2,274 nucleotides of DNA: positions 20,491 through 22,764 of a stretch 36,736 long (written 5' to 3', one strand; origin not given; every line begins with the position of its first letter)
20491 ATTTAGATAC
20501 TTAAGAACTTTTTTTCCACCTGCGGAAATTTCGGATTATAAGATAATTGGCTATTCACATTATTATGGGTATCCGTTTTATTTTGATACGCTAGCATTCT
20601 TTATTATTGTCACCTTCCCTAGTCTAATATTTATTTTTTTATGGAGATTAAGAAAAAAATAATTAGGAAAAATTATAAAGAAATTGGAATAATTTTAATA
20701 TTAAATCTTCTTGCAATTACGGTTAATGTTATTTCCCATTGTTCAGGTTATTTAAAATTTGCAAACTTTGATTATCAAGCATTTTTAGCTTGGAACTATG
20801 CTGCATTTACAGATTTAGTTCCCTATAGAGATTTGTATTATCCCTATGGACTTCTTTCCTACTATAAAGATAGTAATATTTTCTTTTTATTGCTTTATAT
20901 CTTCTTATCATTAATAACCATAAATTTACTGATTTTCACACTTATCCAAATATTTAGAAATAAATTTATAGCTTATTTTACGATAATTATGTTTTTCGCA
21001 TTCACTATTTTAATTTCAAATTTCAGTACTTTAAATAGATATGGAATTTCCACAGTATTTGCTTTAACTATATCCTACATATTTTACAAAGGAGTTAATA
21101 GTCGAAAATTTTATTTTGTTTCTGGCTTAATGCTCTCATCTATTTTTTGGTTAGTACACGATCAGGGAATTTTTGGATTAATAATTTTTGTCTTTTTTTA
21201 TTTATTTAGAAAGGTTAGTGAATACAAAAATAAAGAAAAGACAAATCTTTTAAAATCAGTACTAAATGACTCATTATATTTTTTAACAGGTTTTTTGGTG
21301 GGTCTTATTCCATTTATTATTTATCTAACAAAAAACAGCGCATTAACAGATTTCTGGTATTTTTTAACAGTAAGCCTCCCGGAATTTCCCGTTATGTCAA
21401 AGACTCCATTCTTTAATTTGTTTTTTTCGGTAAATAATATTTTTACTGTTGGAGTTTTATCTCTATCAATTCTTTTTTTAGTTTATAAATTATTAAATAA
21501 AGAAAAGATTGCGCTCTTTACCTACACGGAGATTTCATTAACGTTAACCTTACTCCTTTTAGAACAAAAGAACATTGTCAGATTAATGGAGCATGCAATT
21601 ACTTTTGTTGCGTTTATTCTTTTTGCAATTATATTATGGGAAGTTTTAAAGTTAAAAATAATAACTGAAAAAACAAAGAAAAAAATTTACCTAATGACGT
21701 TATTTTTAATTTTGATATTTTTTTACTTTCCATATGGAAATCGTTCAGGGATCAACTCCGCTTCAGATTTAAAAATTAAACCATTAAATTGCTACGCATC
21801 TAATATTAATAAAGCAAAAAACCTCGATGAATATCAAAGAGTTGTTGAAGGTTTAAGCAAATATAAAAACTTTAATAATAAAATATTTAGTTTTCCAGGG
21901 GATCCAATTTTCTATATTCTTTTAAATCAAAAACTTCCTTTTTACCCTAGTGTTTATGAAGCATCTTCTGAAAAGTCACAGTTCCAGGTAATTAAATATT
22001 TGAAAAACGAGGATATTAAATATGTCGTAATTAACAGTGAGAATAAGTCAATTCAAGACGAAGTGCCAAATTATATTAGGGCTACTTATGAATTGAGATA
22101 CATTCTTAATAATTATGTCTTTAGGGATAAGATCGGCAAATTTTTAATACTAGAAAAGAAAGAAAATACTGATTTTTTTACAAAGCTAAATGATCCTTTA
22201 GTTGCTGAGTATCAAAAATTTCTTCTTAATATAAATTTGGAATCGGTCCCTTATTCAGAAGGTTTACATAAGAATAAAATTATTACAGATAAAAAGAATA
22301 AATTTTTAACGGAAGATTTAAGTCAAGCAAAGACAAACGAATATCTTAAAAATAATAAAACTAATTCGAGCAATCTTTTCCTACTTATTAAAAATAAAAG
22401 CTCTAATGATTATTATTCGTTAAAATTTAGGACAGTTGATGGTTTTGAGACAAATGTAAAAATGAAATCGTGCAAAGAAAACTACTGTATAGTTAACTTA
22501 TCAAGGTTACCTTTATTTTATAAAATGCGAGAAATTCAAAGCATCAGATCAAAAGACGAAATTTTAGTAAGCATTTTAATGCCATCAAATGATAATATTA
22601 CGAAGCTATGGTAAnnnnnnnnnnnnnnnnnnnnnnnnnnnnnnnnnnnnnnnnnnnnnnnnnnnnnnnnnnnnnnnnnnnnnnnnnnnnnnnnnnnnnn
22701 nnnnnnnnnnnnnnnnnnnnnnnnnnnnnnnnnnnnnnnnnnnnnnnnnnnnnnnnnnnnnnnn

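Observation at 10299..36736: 26-kb envelope-glycan locus built from repeated 'cytoplasmic GT2 plus polytopic GT-C-like' modules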

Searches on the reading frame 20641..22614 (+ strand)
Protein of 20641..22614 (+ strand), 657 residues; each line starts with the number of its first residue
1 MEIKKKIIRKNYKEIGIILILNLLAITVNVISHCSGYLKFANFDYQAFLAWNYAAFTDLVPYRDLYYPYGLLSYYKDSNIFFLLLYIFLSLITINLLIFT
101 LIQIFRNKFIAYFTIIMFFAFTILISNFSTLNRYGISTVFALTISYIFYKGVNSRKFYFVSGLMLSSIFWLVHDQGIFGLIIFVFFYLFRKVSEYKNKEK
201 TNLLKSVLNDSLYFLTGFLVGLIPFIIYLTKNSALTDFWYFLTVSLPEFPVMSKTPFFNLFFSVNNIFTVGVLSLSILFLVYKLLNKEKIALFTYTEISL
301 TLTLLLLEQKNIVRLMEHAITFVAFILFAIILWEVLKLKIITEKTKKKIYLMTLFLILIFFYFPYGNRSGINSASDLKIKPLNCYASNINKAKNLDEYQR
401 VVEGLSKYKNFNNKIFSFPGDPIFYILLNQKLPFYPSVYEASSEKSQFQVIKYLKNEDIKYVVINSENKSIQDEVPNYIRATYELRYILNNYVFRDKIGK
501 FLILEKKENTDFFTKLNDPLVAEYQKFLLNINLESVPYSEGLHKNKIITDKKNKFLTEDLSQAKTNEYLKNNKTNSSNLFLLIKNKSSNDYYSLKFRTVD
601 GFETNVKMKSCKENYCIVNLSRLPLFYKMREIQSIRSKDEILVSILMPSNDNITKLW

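Call 4: search_protein_families(library=pfam, proteins=[window:20641-22614:+], max_evalue=0.01)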
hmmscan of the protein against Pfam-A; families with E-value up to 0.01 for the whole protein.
window:20641-22614:+ (657 aa): 0 families

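Call 13: search_solved_structures(query=window:20641-22614:+, max_evalue=10)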
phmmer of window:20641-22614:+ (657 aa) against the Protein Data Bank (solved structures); distinct sequences matched with E-value up to 10: 1.
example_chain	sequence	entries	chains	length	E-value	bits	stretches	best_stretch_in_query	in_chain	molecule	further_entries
1wn1_A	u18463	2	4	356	2.3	9.9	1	284-340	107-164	dipeptidase | 356aa long hypothetical dipeptidase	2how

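Call 15: search_protein_families(library=ncbifam, proteins=[window:20641-22614:+], max_evalue=0.01)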
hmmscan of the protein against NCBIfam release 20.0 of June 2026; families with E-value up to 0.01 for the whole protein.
window:20641-22614:+ (657 aa): 0 families

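Call 19: find_homologous_proteins(query=window:20641-22614:+, max_evalue=0.001)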
Query window:20641-22614:+ (657 aa): 40 proteins with E <= 0.001 among 8000 candidates.
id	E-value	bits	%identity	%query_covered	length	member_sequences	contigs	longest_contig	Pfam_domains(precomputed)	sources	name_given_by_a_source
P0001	0.0e+0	1409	100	100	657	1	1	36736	-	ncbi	-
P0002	0.0e+0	1404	100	100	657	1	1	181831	-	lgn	-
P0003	5.7e-237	806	59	99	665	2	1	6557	-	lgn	-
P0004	1.8e-222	759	56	99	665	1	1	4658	-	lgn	-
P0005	2.1e-211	722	53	99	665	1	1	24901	-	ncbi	-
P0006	4.4e-205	701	51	100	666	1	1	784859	-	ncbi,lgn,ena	-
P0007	1.6e-156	541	46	95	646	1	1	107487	-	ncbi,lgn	-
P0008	4.0e-113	397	37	96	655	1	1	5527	-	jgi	jgi:hypothetical protein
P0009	1.7e-111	392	38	96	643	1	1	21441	-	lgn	-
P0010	1.7e-104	369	35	96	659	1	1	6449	-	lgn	-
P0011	1.1e-99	353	36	95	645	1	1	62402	-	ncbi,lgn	-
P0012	9.9e-95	337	36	96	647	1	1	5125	-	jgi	-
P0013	8.1e-93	330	34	97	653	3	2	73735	-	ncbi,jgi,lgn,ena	-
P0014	7.2e-92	327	35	96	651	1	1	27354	-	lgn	-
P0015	1.2e-91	326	34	94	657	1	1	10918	-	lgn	-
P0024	4.4e-85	305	33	100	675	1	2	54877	-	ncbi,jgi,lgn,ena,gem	-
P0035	8.4e-71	258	34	73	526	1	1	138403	-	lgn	-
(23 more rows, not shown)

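Call 28: find_encoding_contigs(protein=P0002, flank=10000, max_places=3)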
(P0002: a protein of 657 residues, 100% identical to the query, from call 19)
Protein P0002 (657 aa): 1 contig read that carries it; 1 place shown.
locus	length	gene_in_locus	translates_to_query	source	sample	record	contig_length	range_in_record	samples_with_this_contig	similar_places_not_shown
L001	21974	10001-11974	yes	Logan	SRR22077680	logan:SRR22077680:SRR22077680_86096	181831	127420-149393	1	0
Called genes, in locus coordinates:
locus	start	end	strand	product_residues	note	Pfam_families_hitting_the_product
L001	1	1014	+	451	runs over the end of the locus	-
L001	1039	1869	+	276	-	PF00535:Glycos_transf_2, PF10111:Glyco_tranf_2_2, PF13641:Glyco_tranf_2_3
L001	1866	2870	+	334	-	PF13439:Glyco_transf_4, PF00534:Glycos_transf_1 (weak)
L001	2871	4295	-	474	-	PF00535:Glycos_transf_2, PF13489:Methyltransf_23 (weak), PF08241:Methyltransf_11, PF08242:Methyltransf_12 (weak), PF13649:Methyltransf_25, PF13847:Methyltransf_31 (weak)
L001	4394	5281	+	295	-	PF13489:Methyltransf_23, PF07021:MetW (faint), PF13649:Methyltransf_25 (weak), PF13847:Methyltransf_31 (weak), PF08241:Methyltransf_11 (weak), PF08242:Methyltransf_12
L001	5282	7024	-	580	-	-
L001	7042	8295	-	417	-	PF08421:Methyltransf_13, PF13489:Methyltransf_23, PF08241:Methyltransf_11 (faint), PF08484:Methyltransf_14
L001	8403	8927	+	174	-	PF00908:dTDP_sugar_isom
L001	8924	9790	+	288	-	PF01370:Epimerase, PF04321:RmlD_sub_bind, PF02719:Polysacc_synt_2 (weak), PF16363:GDP_Man_Dehyd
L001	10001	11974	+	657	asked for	-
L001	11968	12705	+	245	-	PF00535:Glycos_transf_2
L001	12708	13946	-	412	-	PF08421:Methyltransf_13, PF13489:Methyltransf_23, PF08241:Methyltransf_11, PF08242:Methyltransf_12, PF13649:Methyltransf_25 (weak), PF08484:Methyltransf_14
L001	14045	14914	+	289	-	PF00535:Glycos_transf_2, PF10111:Glyco_tranf_2_2 (weak), PF13641:Glyco_tranf_2_3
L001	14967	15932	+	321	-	PF01073:3Beta_HSD, PF01370:Epimerase, PF16363:GDP_Man_Dehyd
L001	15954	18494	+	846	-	PF00535:Glycos_transf_2, PF13231:PMT_2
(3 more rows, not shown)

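Call 30: predict_structure(alignment_id=A1)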
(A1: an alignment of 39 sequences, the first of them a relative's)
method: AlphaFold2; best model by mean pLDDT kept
length: 657 residues; sequences in the alignment: 39
mean_pLDDT: 87.0   pTM: 0.83
mean pLDDT of the five models: 87.0, 86.2, 85.5, 85.4, 83.8
residues with pLDDT >= 90: 368; 70-90: 225; 50-70: 59; < 50: 5
segments of 3 or more residues with pLDDT < 50: 1-4
pLDDT, mean of each block of 10 residues (from residue 1): 54 81 83 66 80 92 92 90 91 91 90 93 84 92 93 93 96 93 94 83 90 97 96 95 80 56 85 94 83 93 92 76 95 85 89 93 67 57 76 88 95 94 94 91 90 96 94 81 95 95 94 86 94 74 81 86 91 90 83 92 92 83 92 90 89 81
secondary structure, 60 per line:
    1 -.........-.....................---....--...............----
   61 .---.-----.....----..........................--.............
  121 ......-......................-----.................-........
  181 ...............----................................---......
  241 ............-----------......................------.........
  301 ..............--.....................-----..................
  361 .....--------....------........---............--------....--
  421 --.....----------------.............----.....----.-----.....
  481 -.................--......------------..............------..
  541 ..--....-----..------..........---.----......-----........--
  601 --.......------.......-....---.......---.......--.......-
elements in order: H2-10 H12-32 H36-39 H42-56 H71-75 H80-105 H108-126 H128-149 H155-171 H173-195 H200-231 H235-252 H264-285 H292-314 H317-337 H343-365 H374-377 H384-391 H395-406 E415-418 H423-427 H444-456 E461-465 H477-480 H482-491 E492-498 E501-506 H519-529 E530-532 H539-542 H545-548 H562-571 E580-585 E591-598 E603-609 E616-619 H624-627 E631-637 E641-647 H650-656

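Call 32: find_encoding_contigs(protein=P0006, flank=10000, max_places=2)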
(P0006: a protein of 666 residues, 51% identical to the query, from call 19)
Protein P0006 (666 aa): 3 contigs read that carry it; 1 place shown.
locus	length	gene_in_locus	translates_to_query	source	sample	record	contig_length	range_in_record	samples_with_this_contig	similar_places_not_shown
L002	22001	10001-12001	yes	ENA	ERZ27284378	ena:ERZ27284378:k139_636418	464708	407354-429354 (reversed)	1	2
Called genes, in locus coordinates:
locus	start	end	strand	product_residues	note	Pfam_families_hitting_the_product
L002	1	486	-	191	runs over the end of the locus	PF10502:Peptidase_S26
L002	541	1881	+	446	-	-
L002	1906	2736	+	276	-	PF00535:Glycos_transf_2, PF13641:Glyco_tranf_2_3, PF02709:Glyco_transf_7C (faint)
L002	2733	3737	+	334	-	PF13692:Glyco_trans_1_4 (faint), PF13439:Glyco_transf_4, PF00534:Glycos_transf_1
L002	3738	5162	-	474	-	PF00535:Glycos_transf_2, PF13489:Methyltransf_23 (weak), PF08241:Methyltransf_11, PF08242:Methyltransf_12, PF13649:Methyltransf_25, PF13847:Methyltransf_31 (weak)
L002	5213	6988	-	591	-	PF13231:PMT_2 (weak)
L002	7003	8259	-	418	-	PF08421:Methyltransf_13, PF13489:Methyltransf_23, PF08241:Methyltransf_11 (faint), PF08242:Methyltransf_12 (weak), PF08484:Methyltransf_14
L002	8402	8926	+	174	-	PF00908:dTDP_sugar_isom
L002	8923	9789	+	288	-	PF01073:3Beta_HSD (faint), PF01370:Epimerase, PF02719:Polysacc_synt_2 (weak), PF04321:RmlD_sub_bind, PF16363:GDP_Man_Dehyd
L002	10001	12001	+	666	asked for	-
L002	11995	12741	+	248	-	PF00535:Glycos_transf_2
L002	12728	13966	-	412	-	PF08421:Methyltransf_13, PF13489:Methyltransf_23, PF08241:Methyltransf_11, PF08242:Methyltransf_12, PF13649:Methyltransf_25 (weak), PF08484:Methyltransf_14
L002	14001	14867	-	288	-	PF02353:CMAS (weak), PF13489:Methyltransf_23, PF07021:MetW, PF08003:Methyltransf_9 (weak), PF13847:Methyltransf_31, PF08241:Methyltransf_11, PF08242:Methyltransf_12, PF13649:Methyltransf_25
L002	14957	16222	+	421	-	PF08421:Methyltransf_13, PF13489:Methyltransf_23, PF08484:Methyltransf_14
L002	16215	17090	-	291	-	PF04321:RmlD_sub_bind, PF01370:Epimerase, PF01073:3Beta_HSD, PF16363:GDP_Man_Dehyd (weak)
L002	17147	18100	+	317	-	PF00106:adh_short (weak), PF01073:3Beta_HSD, PF01370:Epimerase, PF02719:Polysacc_synt_2 (weak), PF05368:NmrA (weak), PF07993:NAD_binding_4 (weak), PF13460:NAD_binding_10, PF16363:GDP_Man_Dehyd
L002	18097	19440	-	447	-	PF03446:NAD_binding_2, PF03721:UDPG_MGDP_dh_N, PF03807:F420_oxidored (faint), PF00984:UDPG_MGDP_dh, PF03720:UDPG_MGDP_dh_C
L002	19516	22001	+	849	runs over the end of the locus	PF00535:Glycos_transf_2, PF02366:PMT (weak), PF13231:PMT_2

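Call 33: fold_search(model_id=the predicted structure, library=pdb)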
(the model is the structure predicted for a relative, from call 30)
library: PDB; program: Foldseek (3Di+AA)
matches with E <= 10: 267; with E <= 0.001: 2
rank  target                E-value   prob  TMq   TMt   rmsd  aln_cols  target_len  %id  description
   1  7e9s_A                2.1e-05  1.00  0.37  0.30  20.0       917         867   10  Archaeal oligosaccharyltransferase AglB from Archaeoglobus fulgidus in complex with an inhibitory peptide and a dolich (released 2021-09-08)
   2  3waj                  6.8e-04  1.00  0.34  0.30  22.0       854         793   10  Crystal structure of the Archaeoglobus fulgidus oligosaccharyltransferase (O29867_ARCFU) complex with Zn and sulfate (released 2013-10-30)
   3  9s6t_A                7.5e-02  0.89  0.30  0.37  12.1       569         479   10  Ternary cryo-EM structure of chicken ALG12 with Dol25-PP-GlcNAc2Man7, Dol25-P-Man, and Fab (released 2026-03-18)
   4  8wjg                  1.2e-01  0.15  0.11  0.13  25.4       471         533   14  Cryo-EM structure of URAT1(R477S) (released 2024-08-28)
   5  7ula_A                4.1e-01  0.98  0.10  0.16   5.3        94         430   10  Structure of the Pseudomonas putida AlgKX modification and secretion complex (released 2022-12-14)
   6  9i5k_A                4.3e-01  0.87  0.32  0.40   9.8       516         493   12  Structure of the Chaetomium thermophilum Pmt4 homodimer (C2 symmetry) (released 2025-12-24)
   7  8zqq_A                5.1e-01  0.08  0.09  0.11  23.7       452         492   11  Human high-affinity choline transporter CHT1 bound to choline under NaCl condition, with sodium and chloride ions coor (released 2024-12-04)
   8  7epa_A                6.0e-01  0.11  0.10  0.09  14.8       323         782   12  Cryo-EM structure of inactive mGlu2 homodimer (released 2021-06-23)
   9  4knc_A                7.2e-01  0.98  0.10  0.16   3.5        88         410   10  Structural and functional characterization of Pseudomonas aeruginosa AlgX (released 2013-06-26)
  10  7kyp_B                8.5e-01  0.10  0.09  0.17  20.7       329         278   13  PsaBC from Streptococcus pneumoniae in complex with Fab (released 2021-08-25)
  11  6s7v                  8.9e-01  0.08  0.09  0.14  19.8       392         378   11  Lipoteichoic acids flippase LtaA (released 2020-04-22)
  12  8z7r                  9.7e-01  0.06  0.10  0.14  25.0       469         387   12  SLC19A3 apo structure (released 2025-01-08)
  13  9m0s                  1.1e+00  0.05  0.09  0.13  22.3       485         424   10  Acetyl-CoA-bound SLC33A1 in a cytoplasm-facing conformation (released 2025-04-23)
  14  9d5n_C1               1.2e+00  0.38  0.08  0.23   5.5       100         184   11  48-nm doublet microtubule from Trichomonas vaginalis strain G3 (released 2025-05-14)
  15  1ipk_C                1.3e+00  0.23  0.07  0.11   6.5        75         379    4  CRYSTAL STRUCTURES OF RECOMBINANT AND NATIVE SOYBEAN BETA-CONGLYCININ BETA HOMOTRIMERS (released 2002-05-16)
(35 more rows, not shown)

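Call 40: search_solved_structures(query=A1, max_evalue=10)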
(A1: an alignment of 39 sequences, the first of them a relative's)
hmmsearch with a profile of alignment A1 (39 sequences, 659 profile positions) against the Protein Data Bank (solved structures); distinct sequences matched with E-value up to 10: 0.

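Call 57: search_protein_families(library=pfam, alignment_id=A1, max_evalue=1)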
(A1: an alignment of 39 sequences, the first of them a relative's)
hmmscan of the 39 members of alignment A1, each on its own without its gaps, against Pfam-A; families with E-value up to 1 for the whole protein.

A. member 1, P0001 (657 aa): 0 families

B. families by the number of members that match (of 39 scanned): 11 families
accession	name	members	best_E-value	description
PF22271.1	DUF6955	1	0.012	Family of unknown function (DUF6955)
PF12604.14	gp37_C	1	0.035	Tail fibre protein gp37 C terminal domain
PF13786.12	DUF4179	1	0.048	Domain of unknown function (DUF4179)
PF07530.16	PRE_C2HC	1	0.06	Associated with zinc fingers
PF06415.18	iPGM_N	1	0.18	BPG-independent PGAM N-terminus (iPGM_N)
PF07315.17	DUF1462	1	0.22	Protein of unknown function (DUF1462)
PF01509.24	TruB_N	1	0.25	TruB family pseudouridylate synthase (N terminal domain)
PF16079.10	Phage_holin_5_2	1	0.29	Phage holin family Hol44, in holin superfamily V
PF04977.20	DivIC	1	0.43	Septum formation initiator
PF03303.18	WTF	1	0.52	WTF protein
PF11833.13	CPP1-like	1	0.64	Protein CHAPERONE-LIKE PROTEIN OF POR1-like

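Call 66: search_protein_representatives(alignment_id=A1)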
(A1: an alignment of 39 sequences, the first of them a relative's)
Query: 39 sequences, 659 profile positions. Proteins with E-value up to 0.001 (for the whole library): 1056; up to 1e-10: 543; up to 1e-30: 244. The best 150 are listed.
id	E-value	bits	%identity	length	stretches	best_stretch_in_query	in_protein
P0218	1.7e-231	786.9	-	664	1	5-659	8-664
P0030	7.9e-231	784.7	-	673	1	1-659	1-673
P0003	1.7e-226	770.4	-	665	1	4-659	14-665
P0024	1.2e-225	767.6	-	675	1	1-659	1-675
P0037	2.0e-223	760.2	-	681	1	4-659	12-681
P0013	2.4e-223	760.0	-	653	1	4-659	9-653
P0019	2.7e-220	749.9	-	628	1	11-659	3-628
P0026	1.1e-219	747.8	-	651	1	14-659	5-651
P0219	7.7e-219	745.1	-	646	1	7-659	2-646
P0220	1.6e-217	740.7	-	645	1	5-659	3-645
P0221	1.4e-213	727.7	-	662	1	4-659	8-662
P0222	3.1e-213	726.6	-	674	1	7-659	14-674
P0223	2.1e-212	723.8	-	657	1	8-659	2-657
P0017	1.2e-208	711.4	-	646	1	2-655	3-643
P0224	1.8e-208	710.8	-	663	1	1-659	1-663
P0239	2.7e-193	660.7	-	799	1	3-659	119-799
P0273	6.4e-164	563.6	-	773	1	7-659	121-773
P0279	2.8e-160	551.6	-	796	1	7-656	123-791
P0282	1.9e-158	545.5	-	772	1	5-659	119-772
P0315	1.5e-128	446.8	-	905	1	8-659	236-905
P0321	6.4e-123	428.1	-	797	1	7-644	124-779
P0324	1.4e-121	423.7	-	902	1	8-659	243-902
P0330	7.0e-114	398.3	-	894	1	9-659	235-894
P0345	6.2e-100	352.2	-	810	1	9-650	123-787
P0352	9.6e-96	338.3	-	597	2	397-651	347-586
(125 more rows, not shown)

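Call 67: search_protein_families(library=pfam, proteins=[P0315, P0324, P0330, P0239, P0273, P0279, P0282, P0321, P0345, P0352], max_evalue=0.01)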
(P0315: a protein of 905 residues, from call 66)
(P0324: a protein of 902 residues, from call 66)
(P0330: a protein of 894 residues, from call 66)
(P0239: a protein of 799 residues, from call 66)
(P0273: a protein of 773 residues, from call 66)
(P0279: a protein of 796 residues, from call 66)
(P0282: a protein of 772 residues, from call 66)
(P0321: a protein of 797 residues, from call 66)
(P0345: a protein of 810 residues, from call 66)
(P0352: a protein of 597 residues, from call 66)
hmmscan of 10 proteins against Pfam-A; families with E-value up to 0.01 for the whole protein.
P0315 (905 aa): 0 families

P0324 (902 aa): 0 families

P0330 (894 aa): 0 families

P0239 (799 aa): 0 families

P0273 (773 aa): 0 families

P0279 (796 aa): 0 families

P0282 (772 aa): 0 families

P0321 (797 aa): 0 families

P0345 (810 aa): 0 families

P0352 (597 aa): 0 families

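Call 72: find_encoding_contigs(protein=P0193, flank=10000, max_places=2)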
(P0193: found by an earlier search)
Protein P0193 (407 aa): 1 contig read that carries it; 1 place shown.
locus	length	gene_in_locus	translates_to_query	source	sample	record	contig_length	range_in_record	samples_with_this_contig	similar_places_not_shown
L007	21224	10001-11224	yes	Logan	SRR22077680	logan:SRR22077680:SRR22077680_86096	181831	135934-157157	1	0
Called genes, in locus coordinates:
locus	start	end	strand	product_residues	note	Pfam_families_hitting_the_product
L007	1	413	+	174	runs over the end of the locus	PF00908:dTDP_sugar_isom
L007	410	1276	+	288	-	PF01370:Epimerase, PF04321:RmlD_sub_bind, PF02719:Polysacc_synt_2 (weak), PF16363:GDP_Man_Dehyd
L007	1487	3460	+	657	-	-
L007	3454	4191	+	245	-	PF00535:Glycos_transf_2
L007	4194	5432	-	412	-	PF08421:Methyltransf_13, PF13489:Methyltransf_23, PF08241:Methyltransf_11, PF08242:Methyltransf_12, PF13649:Methyltransf_25 (weak), PF08484:Methyltransf_14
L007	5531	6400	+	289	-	PF00535:Glycos_transf_2, PF10111:Glyco_tranf_2_2 (weak), PF13641:Glyco_tranf_2_3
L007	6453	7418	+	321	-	PF01073:3Beta_HSD, PF01370:Epimerase, PF16363:GDP_Man_Dehyd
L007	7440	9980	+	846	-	PF00535:Glycos_transf_2, PF13231:PMT_2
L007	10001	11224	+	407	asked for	PF01943:Polysacc_synt, PF07856:Orai-1 (weak), PF13440:Polysacc_synt_3, PF01554:MatE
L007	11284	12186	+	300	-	PF04724:Glyco_transf_17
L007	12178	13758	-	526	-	PF13231:PMT_2 (weak)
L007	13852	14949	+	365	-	PF13439:Glyco_transf_4, PF00534:Glycos_transf_1, PF13692:Glyco_trans_1_4, PF13524:Glyco_trans_1_2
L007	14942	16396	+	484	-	PF13231:PMT_2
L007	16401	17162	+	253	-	PF00535:Glycos_transf_2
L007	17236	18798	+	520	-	PF13231:PMT_2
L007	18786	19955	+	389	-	PF04932:Wzy_C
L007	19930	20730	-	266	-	PF09136:Glucodextran_B (weak), PF12733:Cadherin-like (faint), PF09136:Glucodextran_B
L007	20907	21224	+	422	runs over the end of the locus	PF02624:YcaO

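Call 75: search_protein_families(library=ncbifam, proteins=[L007:18786-19955:+, L007:17236-18798:+], max_evalue=0.00001)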
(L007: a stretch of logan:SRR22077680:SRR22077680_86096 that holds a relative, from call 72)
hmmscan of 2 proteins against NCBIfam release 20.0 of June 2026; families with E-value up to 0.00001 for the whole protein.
L007:18786-19955:+ (389 aa): 1 family
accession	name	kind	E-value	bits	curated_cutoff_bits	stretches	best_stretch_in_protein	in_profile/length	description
TIGR04370.1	glyco_rpt_poly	subfamily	3.1e-07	29.7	40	1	50-284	2-268/396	oligosaccharide repeat unit polymerase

L007:17236-18798:+ (520 aa): 2 families
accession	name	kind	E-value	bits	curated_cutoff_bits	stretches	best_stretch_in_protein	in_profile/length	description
NF047510.1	LIC_10190_fam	subfamily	9.6e-08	31.2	100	1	145-286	177-313/424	LIC_10190 family membrane protein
NF047440.1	LA3751_2_3_fam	subfamily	9.1e-07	28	200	1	130-411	94-391/460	LA_3751/LA_3752 family putative glycosyltransferase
